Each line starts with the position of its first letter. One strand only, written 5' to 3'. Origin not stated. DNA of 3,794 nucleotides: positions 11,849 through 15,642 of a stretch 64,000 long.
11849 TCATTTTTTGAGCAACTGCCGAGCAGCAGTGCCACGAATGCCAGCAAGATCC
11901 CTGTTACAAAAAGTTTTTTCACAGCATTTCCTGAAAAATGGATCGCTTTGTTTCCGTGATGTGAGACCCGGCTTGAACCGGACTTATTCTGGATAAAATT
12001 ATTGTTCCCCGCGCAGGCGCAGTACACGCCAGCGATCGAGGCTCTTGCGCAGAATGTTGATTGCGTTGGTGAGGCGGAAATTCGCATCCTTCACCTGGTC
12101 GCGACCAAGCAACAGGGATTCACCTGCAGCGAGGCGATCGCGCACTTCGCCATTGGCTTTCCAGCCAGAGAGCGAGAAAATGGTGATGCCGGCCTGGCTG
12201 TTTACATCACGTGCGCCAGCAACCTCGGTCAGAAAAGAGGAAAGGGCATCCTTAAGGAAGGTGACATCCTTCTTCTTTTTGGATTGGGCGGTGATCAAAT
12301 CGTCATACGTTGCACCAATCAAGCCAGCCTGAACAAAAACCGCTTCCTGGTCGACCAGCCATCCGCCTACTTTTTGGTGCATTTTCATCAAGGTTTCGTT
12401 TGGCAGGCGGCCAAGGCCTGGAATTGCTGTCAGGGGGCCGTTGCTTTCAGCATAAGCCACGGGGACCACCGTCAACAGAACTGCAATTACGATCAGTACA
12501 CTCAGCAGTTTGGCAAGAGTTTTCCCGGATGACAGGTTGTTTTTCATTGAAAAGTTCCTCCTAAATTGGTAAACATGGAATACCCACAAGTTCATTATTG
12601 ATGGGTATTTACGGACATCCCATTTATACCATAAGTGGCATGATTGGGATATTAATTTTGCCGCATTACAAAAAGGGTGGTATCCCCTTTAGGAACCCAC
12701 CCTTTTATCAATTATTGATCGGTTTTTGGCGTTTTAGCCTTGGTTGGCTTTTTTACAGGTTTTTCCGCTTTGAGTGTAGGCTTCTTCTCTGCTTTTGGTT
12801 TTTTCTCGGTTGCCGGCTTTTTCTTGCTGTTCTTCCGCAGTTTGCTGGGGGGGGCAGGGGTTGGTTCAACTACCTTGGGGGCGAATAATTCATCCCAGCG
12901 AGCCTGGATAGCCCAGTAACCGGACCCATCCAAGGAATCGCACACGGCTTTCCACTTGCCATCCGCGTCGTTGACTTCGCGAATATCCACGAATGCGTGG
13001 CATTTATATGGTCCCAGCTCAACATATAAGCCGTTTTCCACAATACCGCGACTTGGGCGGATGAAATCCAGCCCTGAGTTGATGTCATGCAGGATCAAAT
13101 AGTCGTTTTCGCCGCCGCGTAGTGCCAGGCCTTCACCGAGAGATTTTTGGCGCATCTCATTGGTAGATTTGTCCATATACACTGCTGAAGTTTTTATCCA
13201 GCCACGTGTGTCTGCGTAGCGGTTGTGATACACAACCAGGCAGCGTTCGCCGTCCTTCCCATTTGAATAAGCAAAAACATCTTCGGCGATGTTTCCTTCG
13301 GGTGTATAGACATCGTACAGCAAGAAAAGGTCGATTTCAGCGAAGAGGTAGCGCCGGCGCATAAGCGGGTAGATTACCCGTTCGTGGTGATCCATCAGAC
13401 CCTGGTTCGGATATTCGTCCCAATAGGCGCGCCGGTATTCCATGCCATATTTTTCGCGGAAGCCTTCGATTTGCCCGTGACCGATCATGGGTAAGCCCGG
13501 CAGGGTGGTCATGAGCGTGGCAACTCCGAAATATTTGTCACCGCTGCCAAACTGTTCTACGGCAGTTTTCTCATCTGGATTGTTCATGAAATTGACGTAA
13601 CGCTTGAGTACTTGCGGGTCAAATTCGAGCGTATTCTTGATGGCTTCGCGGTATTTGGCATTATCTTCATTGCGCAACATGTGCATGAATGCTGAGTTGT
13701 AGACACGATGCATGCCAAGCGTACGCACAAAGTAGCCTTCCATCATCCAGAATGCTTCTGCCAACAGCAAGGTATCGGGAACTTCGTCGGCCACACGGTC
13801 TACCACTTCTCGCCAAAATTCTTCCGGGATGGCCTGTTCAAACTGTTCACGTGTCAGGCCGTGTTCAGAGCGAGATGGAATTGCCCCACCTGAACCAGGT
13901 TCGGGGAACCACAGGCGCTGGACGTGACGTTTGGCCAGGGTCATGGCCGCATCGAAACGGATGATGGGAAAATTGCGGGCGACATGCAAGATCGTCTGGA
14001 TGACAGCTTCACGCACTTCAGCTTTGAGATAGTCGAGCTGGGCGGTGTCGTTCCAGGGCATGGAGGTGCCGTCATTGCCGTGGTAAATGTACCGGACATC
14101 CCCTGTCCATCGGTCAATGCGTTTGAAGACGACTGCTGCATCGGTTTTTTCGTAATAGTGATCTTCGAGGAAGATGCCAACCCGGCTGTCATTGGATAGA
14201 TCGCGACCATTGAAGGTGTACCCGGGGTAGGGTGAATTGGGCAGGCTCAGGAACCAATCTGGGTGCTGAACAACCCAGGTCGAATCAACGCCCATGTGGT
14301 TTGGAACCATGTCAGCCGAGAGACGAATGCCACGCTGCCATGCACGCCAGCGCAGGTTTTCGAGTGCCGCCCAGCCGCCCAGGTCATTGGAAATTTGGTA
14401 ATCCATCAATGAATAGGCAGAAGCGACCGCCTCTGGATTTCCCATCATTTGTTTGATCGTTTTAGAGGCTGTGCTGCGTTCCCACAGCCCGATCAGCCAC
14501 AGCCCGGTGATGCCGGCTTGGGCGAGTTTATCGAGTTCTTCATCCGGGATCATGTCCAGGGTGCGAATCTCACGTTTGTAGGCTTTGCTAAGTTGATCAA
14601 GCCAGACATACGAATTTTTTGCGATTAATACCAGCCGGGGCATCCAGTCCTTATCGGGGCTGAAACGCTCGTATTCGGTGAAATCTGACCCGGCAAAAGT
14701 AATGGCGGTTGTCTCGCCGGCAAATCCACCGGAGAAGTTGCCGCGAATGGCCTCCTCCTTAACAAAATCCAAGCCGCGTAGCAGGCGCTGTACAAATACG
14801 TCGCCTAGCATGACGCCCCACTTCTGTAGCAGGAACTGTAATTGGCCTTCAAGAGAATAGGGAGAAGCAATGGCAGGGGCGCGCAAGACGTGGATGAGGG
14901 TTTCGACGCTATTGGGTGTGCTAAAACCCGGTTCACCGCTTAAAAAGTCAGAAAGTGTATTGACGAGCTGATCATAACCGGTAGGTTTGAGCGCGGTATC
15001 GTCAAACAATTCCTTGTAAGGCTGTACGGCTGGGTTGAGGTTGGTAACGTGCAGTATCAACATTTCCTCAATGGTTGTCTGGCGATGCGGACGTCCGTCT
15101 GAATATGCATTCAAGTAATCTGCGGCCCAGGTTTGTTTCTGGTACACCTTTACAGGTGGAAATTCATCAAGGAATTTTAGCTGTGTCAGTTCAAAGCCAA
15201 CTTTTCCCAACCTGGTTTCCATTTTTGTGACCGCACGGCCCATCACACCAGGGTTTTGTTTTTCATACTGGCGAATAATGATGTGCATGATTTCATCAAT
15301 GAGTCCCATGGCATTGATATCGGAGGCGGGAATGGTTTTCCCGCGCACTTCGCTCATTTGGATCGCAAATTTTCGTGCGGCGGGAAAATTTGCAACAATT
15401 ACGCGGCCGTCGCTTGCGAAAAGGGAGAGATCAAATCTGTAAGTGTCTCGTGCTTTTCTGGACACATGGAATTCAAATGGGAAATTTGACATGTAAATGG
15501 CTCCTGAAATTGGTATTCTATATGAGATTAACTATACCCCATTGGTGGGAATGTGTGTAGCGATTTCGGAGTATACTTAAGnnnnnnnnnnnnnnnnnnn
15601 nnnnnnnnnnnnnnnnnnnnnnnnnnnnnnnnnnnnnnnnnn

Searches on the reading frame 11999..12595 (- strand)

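Call 4: search_protein_families(library=pfam, proteins=[window:11999-12595:-], max_evalue=1)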
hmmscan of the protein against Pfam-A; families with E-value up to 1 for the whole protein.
window:11999-12595:- (198 aa): 2 families
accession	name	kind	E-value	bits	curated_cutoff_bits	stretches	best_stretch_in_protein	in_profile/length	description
PF23125.1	Xre-MbcA-ParS_M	-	0.034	14.3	27.8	0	125-151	1-27/51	Antitoxin Xre/MbcA/ParS-like, middle domain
PF25665.1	His1_capsid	-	0.04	14.3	27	1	25-47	45-67/73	His1 virus capsid protein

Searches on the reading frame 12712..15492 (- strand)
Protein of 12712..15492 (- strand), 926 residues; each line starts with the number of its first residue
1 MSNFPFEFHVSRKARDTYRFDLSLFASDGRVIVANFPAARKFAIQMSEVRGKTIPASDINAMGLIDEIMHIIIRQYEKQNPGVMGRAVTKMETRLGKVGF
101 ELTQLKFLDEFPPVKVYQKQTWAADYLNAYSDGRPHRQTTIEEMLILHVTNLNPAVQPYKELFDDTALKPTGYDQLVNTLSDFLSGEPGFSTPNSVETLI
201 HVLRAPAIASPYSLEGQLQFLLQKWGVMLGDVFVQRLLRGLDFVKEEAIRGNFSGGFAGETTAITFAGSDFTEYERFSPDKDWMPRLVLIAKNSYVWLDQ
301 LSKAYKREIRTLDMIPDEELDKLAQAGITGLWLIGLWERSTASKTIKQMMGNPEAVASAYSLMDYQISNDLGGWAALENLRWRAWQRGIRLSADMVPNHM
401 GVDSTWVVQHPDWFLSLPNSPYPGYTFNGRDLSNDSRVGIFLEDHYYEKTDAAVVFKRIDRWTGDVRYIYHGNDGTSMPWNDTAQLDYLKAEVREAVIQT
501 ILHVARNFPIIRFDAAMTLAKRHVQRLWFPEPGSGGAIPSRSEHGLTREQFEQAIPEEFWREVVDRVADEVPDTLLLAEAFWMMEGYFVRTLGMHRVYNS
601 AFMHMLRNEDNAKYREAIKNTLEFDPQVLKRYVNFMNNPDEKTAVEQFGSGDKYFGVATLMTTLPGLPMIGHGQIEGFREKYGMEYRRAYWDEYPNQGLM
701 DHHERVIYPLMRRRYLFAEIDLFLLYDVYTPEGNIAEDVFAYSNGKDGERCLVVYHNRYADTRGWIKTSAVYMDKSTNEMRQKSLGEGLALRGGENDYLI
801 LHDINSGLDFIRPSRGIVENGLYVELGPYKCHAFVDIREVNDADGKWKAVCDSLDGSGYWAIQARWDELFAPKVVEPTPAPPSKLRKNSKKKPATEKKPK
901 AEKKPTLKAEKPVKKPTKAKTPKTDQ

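Call 64: search_protein_families(library=pfam, proteins=[window:12712-15492:-], max_evalue=0.00001)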
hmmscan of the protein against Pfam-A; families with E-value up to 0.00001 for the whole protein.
window:12712-15492:- (926 aa): 1 family
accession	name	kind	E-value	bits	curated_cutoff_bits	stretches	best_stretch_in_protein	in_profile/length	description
PF00128.31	Alpha-amylase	-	1.9e-10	41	22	1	318-680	23-358/446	Alpha amylase, catalytic domain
